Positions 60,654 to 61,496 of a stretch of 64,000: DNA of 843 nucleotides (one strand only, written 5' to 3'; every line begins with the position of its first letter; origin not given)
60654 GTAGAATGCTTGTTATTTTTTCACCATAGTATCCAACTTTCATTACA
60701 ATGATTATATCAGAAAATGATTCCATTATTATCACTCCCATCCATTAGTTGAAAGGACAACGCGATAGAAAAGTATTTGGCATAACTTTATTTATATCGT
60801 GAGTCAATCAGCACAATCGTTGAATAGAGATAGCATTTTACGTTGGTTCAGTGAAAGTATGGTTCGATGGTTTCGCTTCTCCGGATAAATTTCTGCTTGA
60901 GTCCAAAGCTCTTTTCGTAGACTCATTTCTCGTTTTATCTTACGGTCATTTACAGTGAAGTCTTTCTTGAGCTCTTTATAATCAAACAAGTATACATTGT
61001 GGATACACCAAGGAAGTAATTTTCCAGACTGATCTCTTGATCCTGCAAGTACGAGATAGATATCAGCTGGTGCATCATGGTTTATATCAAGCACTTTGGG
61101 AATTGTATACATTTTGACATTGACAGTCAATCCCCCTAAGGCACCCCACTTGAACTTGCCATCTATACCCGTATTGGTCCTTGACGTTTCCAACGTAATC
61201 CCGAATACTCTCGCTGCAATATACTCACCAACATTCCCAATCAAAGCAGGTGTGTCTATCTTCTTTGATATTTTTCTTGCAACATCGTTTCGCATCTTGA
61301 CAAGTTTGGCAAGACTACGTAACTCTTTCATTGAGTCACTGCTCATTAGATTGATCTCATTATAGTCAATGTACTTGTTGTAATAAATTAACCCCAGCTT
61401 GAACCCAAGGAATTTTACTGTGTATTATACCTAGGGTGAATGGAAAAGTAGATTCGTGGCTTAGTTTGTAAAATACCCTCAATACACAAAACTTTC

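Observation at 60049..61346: Two-gene cargo (nuclease-like protein plus unknown partner) as a candidate undescribed defence or toxin module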

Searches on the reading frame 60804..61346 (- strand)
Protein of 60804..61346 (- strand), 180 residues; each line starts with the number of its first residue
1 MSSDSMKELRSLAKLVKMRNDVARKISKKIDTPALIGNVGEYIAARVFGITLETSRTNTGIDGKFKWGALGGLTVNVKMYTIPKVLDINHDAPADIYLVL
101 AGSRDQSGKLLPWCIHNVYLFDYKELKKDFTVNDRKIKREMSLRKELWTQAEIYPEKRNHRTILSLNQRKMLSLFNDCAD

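Call 6: search_protein_families(library=pfam, proteins=[window:60804-61346:-], max_evalue=10)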
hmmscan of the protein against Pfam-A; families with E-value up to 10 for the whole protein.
window:60804-61346:- (180 aa): 1 family
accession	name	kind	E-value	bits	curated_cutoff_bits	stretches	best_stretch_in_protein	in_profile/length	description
PF22522.2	DUF6998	-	7.6e-05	23.1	27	1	34-105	24-87/136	Family of unknown function (DUF6998)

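Call 7: search_protein_families(library=padloc, proteins=[window:60804-61346:-], max_evalue=10)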
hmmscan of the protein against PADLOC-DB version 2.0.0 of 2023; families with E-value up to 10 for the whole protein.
window:60804-61346:- (180 aa): 0 families

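Call 8: search_protein_families(library=phrogs, proteins=[window:60804-61346:-], max_evalue=10)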
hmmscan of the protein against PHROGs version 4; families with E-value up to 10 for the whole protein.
window:60804-61346:- (180 aa): 1 family
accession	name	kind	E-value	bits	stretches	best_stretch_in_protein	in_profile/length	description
phrog_10609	-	unknown function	0.12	13.7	1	122-153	34-65/96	-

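Call 9: search_protein_families(library=ncbifam, proteins=[window:60804-61346:-], max_evalue=10)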
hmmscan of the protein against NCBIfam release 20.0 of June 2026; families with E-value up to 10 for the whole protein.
window:60804-61346:- (180 aa): 0 families

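Call 11: find_homologous_proteins(query=window:60804-61346:-)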
Query window:60804-61346:- (180 aa): 10 proteins with E <= 0.001 among 60 candidates.
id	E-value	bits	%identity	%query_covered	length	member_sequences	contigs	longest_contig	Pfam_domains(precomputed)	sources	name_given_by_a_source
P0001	2.8e-112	390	98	100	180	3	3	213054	-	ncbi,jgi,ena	-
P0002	4.5e-98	344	87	100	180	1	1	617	-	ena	-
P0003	5.2e-33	132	45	95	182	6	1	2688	-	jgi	jgi:hypothetical protein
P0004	4.7e-31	126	44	97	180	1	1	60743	PF22522.3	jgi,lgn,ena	-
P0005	5.7e-30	122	42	93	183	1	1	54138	PF22522.3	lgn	-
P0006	2.9e-29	120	42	96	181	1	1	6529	-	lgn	-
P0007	5.3e-29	119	43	94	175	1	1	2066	PF22522.3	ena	-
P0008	1.4e-27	115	42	98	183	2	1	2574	-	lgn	-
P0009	1.4e-24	105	40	94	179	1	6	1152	-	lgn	-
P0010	1.1e-22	99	40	94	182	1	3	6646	-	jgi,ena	-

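Call 13: find_encoding_contigs(protein=P0004, flank=6000, max_places=3)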
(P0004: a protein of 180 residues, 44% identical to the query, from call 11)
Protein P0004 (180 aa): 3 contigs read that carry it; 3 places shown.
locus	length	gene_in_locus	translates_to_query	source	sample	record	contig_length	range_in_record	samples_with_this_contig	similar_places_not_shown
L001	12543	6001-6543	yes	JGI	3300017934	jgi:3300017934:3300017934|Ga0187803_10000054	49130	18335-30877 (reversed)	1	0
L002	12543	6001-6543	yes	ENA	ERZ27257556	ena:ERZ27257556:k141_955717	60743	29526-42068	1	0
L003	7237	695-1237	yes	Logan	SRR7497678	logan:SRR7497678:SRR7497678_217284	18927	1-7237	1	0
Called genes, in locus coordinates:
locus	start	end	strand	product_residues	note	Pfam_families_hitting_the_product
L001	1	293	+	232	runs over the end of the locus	-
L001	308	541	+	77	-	-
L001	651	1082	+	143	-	-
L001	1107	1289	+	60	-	-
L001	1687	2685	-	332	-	PF01420:Methylase_S (faint)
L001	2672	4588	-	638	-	PF02384:N6_Mtase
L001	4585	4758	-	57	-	-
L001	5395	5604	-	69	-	-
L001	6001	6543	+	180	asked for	PF22522:DUF6998 (weak)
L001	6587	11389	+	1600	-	PF13195:DUF4011, PF13086:AAA_11 (weak), PF13245:AAA_19 (faint), PF13086:AAA_11, PF13087:AAA_12, PF04480:DUF559 (weak), PF18741:MTES_1575, PF11784:DUF3320 (weak)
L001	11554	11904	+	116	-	-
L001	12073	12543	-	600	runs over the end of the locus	PF02463:SMC_N (faint), PF13175:AAA_15, PF13304:AAA_21, PF20469:OLD-like_TOPRIM (weak)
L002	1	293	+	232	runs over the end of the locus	-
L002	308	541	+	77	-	-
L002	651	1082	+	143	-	-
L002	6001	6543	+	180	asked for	PF22522:DUF6998 (weak)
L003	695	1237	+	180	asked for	PF22522:DUF6998 (weak)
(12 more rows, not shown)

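Call 14: find_encoding_contigs(protein=P0005, flank=6000, max_places=3)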
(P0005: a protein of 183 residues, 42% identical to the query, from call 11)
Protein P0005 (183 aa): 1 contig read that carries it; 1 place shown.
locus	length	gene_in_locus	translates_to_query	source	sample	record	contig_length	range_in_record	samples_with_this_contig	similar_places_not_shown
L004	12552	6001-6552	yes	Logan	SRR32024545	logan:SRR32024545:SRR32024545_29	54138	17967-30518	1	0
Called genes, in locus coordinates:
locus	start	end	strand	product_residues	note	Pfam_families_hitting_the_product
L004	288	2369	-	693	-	PF01315:Ald_Xan_dh_C, PF02738:MoCoBD_1, PF20256:MoCoBD_2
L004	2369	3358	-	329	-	PF00941:FAD_binding_5, PF03450:CO_deh_flav_C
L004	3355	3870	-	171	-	PF00111:Fer2, PF01799:Fer2_2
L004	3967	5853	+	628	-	PF00069:Pkinase, PF07714:PK_Tyr_Ser-Thr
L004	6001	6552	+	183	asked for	PF22522:DUF6998 (weak)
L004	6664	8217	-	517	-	PF00069:Pkinase, PF07714:PK_Tyr_Ser-Thr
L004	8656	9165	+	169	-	PF01510:Amidase_2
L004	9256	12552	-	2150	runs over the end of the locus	PF00176:SNF2-rel_dom, PF00270:DEAD (faint), PF04851:ResIII, PF00271:Helicase_C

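Call 28: search_solved_structures(query=A2, max_evalue=10)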
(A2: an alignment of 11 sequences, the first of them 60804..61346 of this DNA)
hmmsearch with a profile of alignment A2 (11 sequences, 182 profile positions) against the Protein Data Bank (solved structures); distinct sequences matched with E-value up to 10: 4.
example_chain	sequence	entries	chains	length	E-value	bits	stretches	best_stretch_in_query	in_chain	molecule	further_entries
4k1p_A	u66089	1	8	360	0.046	16.4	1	7-96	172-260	NheA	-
8vkw_4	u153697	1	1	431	1.1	12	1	6-91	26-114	GTPase HflX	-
8vio_4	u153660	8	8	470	1.2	11.8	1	6-91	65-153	GTPase HflX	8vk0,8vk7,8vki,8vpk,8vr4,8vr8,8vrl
8kab_h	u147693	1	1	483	1.3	11.7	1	6-91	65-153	GTPase HflX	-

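Call 33: predict_structure(alignment_id=A2)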
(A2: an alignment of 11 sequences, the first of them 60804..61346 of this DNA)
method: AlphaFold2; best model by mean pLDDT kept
length: 180 residues; sequences in the alignment: 11
mean_pLDDT: 86.5   pTM: 0.84
mean pLDDT of the five models: 86.5, 82.2, 77.3, 73.4, 72.9
residues with pLDDT >= 90: 96; 70-90: 64; 50-70: 19; < 50: 1
segments of 3 or more residues with pLDDT < 50: none
pLDDT, mean of each block of 10 residues (from residue 1): 87 94 94 90 96 72 93 94 82 91 70 88 89 73 83 90 92 79
secondary structure, 60 per line:
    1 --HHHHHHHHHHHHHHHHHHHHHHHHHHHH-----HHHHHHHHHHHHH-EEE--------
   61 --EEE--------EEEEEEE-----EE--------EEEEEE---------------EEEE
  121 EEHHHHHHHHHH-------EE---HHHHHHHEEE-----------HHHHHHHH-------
elements in order: H3-30 H36-48 E50-52 E63-65 E74-80 E96-101 E117-122 H123-132 H145-151 E152-154 H166-173

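Call 36: fold_search(model_id=the predicted structure, library=pdb)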
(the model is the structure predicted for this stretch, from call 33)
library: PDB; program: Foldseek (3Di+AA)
matches with E <= 10: 110; with E <= 0.001: 6
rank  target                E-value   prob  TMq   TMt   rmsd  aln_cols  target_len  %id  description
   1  8q5m_C                3.4e-05  1.00  0.48  0.56   8.0       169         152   16  N-terminal domain of restriction endonuclease Eco15I in the absence of DNA. (released 2024-07-17)
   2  8q5m_A                4.4e-05  1.00  0.37  0.44   9.4       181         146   18  N-terminal domain of restriction endonuclease Eco15I in the absence of DNA. (released 2024-07-17)
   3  8q5o_B                6.1e-05  1.00  0.45  0.52   5.7       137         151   16  N-terminal domain of restriction endonuclease Eco15I with tetra-methylated target DNA. (released 2024-07-17)
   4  8q5m_B                2.1e-04  1.00  0.45  0.58   8.0       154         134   17  N-terminal domain of restriction endonuclease Eco15I in the absence of DNA. (released 2024-07-17)
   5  1pvu_A                3.5e-04  1.00  0.40  0.45   6.2       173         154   13  THE CRYSTAL STRUCTURE OF PVUII ENDONUCLEASE REVEALS EXTENSIVE STRUCTURAL HOMOLOGIES TO ECORV (released 1995-03-31)
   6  1f0o_A                8.5e-04  1.00  0.44  0.49   5.8       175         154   14  PVUII ENDONUCLEASE/COGNATE DNA COMPLEX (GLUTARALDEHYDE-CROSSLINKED CRYSTAL) AT PH 7.5 WITH TWO CALCIUM IONS AT EACH AC (released 2000-11-06)
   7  8q5n_A                1.3e-03  1.00  0.51  0.58   5.3       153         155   11  Apo form of restriction endonuclease NhoI. (released 2024-07-17)
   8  3ksk_A                2.5e-03  1.00  0.42  0.27   6.0       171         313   12  Crystal Structure of single chain PvuII (released 2010-04-14)
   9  2pvi_A                2.7e-03  0.99  0.42  0.46   6.1       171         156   12  PVUII ENDONUCLEASE COMPLEXED TO AN IODINATED COGNATE DNA (released 1999-12-20)
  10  8rpx_C                2.9e-03  1.00  0.55  0.62   5.5       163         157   10  NhoI restriction endonuclease in complex with quadruply methylated DNA target (released 2024-07-17)
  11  1k0z_A                3.1e-03  0.99  0.42  0.48   6.0       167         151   11  Crystal Structure of the PvuII endonuclease with Pr3+ and SO4 ions bound in the active site at 2.05A. (released 2003-06-17)
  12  8rpx_B                3.3e-03  1.00  0.50  0.57   6.1       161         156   11  NhoI restriction endonuclease in complex with quadruply methylated DNA target (released 2024-07-17)
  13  8q5n_B                3.5e-03  1.00  0.49  0.57   3.2       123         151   10  Apo form of restriction endonuclease NhoI. (released 2024-07-17)
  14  8rpx_A                4.3e-03  1.00  0.51  0.57   6.4       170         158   11  NhoI restriction endonuclease in complex with quadruply methylated DNA target (released 2024-07-17)
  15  3pvi_A                4.9e-03  0.96  0.38  0.42   6.6       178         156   11  D34G MUTANT OF PVUII ENDONUCLEASE COMPLEXED WITH COGNATE DNA SHOWS THAT ASP34 IS DIRECTLY INVOLVED IN DNA RECOGNITION  (released 1998-10-14)
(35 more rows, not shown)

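Call 41: find_encoding_contigs(protein=P0006, flank=6000, max_places=2)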
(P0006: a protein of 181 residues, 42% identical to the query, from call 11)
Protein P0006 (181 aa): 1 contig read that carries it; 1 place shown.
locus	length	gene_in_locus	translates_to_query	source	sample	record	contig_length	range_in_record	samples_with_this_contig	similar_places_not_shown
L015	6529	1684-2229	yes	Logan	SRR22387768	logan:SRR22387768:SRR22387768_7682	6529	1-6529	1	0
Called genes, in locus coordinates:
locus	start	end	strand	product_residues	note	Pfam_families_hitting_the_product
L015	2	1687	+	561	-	?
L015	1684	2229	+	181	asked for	-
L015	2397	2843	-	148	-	PF01061:ABC2_membrane, PF12698:ABC2_membrane_3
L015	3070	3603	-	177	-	PF00578:AhpC-TSA, PF08534:Redoxin, PF00085:Thioredoxin, PF13098:Thioredoxin_2, PF13905:Thioredoxin_8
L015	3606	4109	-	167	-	PF03918:CcmH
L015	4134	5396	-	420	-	PF00535:Glycos_transf_2 (weak)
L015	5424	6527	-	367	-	?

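Call 42: find_encoding_contigs(protein=P0010, flank=6000, max_places=3)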
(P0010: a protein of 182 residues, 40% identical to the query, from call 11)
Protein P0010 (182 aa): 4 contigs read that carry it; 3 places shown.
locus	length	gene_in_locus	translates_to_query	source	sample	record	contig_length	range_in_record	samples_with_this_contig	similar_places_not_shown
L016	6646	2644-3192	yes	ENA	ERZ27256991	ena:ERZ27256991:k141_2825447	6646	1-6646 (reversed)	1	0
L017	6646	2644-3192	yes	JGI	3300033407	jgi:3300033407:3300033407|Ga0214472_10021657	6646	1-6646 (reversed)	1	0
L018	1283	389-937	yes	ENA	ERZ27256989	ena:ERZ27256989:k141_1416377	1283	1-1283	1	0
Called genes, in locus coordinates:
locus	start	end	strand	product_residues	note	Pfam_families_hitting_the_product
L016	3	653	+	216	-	?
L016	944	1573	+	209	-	PF00596:Aldolase_II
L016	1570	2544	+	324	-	PF00294:PfkB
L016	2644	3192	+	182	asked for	-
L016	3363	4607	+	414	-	PF01261:AP_endonuc_2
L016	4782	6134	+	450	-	-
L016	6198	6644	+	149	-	?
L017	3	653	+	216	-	?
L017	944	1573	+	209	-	PF00596:Aldolase_II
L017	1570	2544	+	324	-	PF00294:PfkB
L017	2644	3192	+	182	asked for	-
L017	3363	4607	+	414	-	PF01261:AP_endonuc_2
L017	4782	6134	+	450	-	-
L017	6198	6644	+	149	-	?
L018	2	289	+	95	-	?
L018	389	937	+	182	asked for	-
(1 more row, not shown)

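Call 43: find_encoding_contigs(protein=P0003, flank=6000, max_places=2)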
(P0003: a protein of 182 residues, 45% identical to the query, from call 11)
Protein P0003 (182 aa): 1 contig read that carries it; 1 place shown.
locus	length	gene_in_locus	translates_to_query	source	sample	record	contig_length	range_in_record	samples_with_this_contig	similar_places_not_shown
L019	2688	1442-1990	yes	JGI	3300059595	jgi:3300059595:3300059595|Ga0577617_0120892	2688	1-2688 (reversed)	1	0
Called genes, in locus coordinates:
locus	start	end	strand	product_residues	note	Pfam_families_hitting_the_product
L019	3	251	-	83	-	?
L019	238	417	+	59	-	-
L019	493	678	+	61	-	-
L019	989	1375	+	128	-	-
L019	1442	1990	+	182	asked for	-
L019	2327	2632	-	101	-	-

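Call 44: search_protein_families(library=pfam, proteins=[L015:2-1687:+, L019:989-1375:+, L016:4782-6134:+], max_evalue=1)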
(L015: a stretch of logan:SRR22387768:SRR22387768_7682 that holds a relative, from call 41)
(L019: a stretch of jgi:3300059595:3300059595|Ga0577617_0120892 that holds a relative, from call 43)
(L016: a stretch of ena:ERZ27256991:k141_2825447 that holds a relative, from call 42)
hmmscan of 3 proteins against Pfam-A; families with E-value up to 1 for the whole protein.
L015:2-1687:+ (561 aa): 1 family
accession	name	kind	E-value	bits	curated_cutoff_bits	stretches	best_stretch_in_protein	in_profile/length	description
PF09586.16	YfhO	-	1.6e-18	67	28.5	2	452-539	745-833/835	Bacterial membrane protein YfhO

L019:989-1375:+ (128 aa): 1 family
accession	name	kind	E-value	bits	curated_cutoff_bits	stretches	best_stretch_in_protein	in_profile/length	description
PF01541.30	GIY-YIG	-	0.0003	21.5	22.6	1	27-89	2-70/78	GIY-YIG catalytic domain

L016:4782-6134:+ (450 aa): 3 families
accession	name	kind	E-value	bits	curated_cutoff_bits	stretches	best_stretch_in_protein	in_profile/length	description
PF14486.12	DUF4432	-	0.11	11.7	32.5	1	123-195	160-230/304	Domain of unknown function (DUF4432)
PF02811.25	PHP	-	0.14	12.9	26.4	1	45-114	2-70/164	PHP domain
PF12244.13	DUF3606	-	0.24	11.7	24.3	1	208-231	16-39/54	Protein of unknown function (DUF3606)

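Call 52: find_related_loci(query=A2, collection=viral_contigs, flank=8000)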
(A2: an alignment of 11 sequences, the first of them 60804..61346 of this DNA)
Query A2 (180 aa) in viral_contigs; peptide patterns used: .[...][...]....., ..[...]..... (x = any residue, [..] = any of these).
79 stretches matched a pattern; 3 encode a relative of the query (tblastn E <= 1e-3); 3 distinct loci.
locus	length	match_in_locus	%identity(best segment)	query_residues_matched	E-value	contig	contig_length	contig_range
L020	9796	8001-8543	43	1-176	1e-43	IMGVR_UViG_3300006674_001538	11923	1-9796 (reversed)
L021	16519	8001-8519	37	8-176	2e-29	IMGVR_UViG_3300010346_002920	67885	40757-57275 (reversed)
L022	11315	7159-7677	37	8-176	2e-29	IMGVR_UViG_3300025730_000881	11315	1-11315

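Call 54: find_related_loci(query=A2, collection=metagenome_contigs, flank=8000)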
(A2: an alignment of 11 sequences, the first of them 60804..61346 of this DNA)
Query A2 (180 aa) in metagenome_contigs; peptide patterns used: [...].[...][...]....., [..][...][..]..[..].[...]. (x = any residue, [..] = any of these).
600 stretches matched a pattern (row limit reached: there are more); 392 encode a relative of the query (tblastn E <= 1e-3); the best 80 are kept; 80 distinct loci.
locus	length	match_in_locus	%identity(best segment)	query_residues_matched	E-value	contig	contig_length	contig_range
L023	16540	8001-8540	98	1-180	1e-118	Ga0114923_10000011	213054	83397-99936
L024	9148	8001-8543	43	1-176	2e-42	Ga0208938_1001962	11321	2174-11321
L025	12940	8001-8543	43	1-176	2e-42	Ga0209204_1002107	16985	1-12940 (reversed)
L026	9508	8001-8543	43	1-176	2e-42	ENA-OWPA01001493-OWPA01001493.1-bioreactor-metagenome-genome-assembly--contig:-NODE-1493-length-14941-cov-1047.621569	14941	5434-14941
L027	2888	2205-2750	43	5-179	5e-42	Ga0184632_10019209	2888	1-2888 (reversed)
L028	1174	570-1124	44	1-176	9e-44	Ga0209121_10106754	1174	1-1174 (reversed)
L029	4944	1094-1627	44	4-176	1e-41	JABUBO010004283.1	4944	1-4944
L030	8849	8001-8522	44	8-176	1e-41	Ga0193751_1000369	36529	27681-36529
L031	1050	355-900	42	1-176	7e-43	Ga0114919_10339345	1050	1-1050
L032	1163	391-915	44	6-175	1e-42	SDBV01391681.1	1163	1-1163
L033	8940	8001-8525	45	6-175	4e-41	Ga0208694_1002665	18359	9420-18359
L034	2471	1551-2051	44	6-169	1e-40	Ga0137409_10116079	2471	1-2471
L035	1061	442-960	44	8-175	1e-42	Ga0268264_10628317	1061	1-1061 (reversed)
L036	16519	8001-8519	44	8-175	2e-40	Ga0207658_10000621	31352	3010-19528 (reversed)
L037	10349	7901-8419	47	8-175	2e-40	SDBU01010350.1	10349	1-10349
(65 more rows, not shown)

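Call 60: search_protein_families(library=pfam, alignment_id=A4, max_evalue=0.00001)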
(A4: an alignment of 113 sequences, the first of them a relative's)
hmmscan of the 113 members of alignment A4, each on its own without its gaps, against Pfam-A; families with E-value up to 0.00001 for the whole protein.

A. member 1, L001:5506-5934:+ (142 aa): 0 families

B. families by the number of members that match (of 113 scanned): 51 families (the first 25 are shown)
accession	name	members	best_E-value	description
PF11074.14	DUF2779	4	2.6e-42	Domain of unknown function(DUF2779)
PF13195.11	DUF4011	4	4.3e-35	Protein of unknown function (DUF4011)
PF13086.12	AAA_11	3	1.6e-17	AAA domain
PF14236.12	DruA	2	5.3e-86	Druantia protein DruA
PF18741.7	MTES_1575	2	1.8e-36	REase_MTES_1575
PF13087.12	AAA_12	2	1.3e-19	AAA domain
PF13482.12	RNase_H_2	2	9.9e-17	RNase_H superfamily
PF11784.13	DUF3320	2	3.9e-10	Protein of unknown function (DUF3320)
PF04480.18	DUF559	2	2.2e-06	Protein of unknown function (DUF559)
PF13245.12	AAA_19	2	7.8e-06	AAA domain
PF01924.21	HypD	1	9.3e-138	Hydrogenase formation hypA family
PF06778.18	Chlor_dismutase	1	1.4e-48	Chlorite dismutase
PF02784.22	Orn_Arg_deC_N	1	1e-42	Pyridoxal-dependent decarboxylase, pyridoxal binding domain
PF00528.27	BPD_transp_1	1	4.9e-39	Binding-protein-dependent transport system inner membrane component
PF00069.31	Pkinase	1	9.2e-39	Protein kinase domain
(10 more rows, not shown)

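Call 71: search_solved_structures(query=A5, max_evalue=10, show_alignments=3)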
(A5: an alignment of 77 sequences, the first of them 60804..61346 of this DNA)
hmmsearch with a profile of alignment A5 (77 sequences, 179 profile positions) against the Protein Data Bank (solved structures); distinct sequences matched with E-value up to 10: 0.

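Call 72: search_protein_families(library=pfam, alignment_id=A5, max_evalue=0.01)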
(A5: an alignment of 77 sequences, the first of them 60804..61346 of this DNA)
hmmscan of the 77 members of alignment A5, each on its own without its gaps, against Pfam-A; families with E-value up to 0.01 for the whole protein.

A. member 1, window:60804-61346:- (180 aa): 1 family
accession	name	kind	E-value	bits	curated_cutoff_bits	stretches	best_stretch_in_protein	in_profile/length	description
PF22522.2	DUF6998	-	7.6e-05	23.1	27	1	34-105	24-87/136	Family of unknown function (DUF6998)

B. families by the number of members that match (of 77 scanned): 1 family
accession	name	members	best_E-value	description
PF22522.2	DUF6998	75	1.1e-07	Family of unknown function (DUF6998)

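Call 85: search_protein_families(library=padloc, alignment_id=A4, max_evalue=0.00001)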
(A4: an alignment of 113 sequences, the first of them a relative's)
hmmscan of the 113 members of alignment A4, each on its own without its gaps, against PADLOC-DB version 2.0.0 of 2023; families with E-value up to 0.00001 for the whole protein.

A. member 1, L001:5506-5934:+ (142 aa): 0 families

B. families by the number of members that match (of 113 scanned): 100 families (the first 25 are shown)
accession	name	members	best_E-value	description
PDLC05009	PDC-S37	4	0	-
PDLC03920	MkoA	4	1.7e-28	-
PDLC03921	MkoA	4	6.1e-14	-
PDLC02194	Hhe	3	2.6e-178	-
PDLC04140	mad8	3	1.6e-09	mads_8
PDLC01447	Cas4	3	1.6e-07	"CAS-I,CAS-II,CAS-III,CAS-IV,CAS-V,CAS-VI; acquisition_associated"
PDLC00002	DruA1|DruA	2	2.9e-172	DUF4338 domain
PDLC03924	MkoC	2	1.6e-26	-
PDLC01611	Cas4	2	2.6e-06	"CAS-I,CAS-II,CAS-III,CAS-IV,CAS-V,CAS-VI; acquisition_associated"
PDLC03657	mREase_IV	1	2.7e-95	Type IV methyl-directed restriction enzyme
PDLC04054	PD-T4-6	1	1.2e-85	-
PDLC04053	PD-T4-6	1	6.9e-79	-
PDLC04042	PD-T4-6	1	5.4e-75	-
PDLC04043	PD-T4-6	1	4e-73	-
PDLC04039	PD-T4-6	1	1.7e-71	-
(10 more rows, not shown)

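Call 98: search_dna_similar(query=window:60804-61346:-, collection=plasmids, mode=protein, max_evalue=0.001, max_rows=15)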
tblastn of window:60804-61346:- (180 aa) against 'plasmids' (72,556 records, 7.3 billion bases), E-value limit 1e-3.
No match.

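Call 99: search_dna_similar(query=window:60804-61346:-, collection=phages, mode=protein, max_evalue=0.001, max_rows=15)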
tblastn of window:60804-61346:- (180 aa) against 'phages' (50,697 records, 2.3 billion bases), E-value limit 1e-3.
No match.
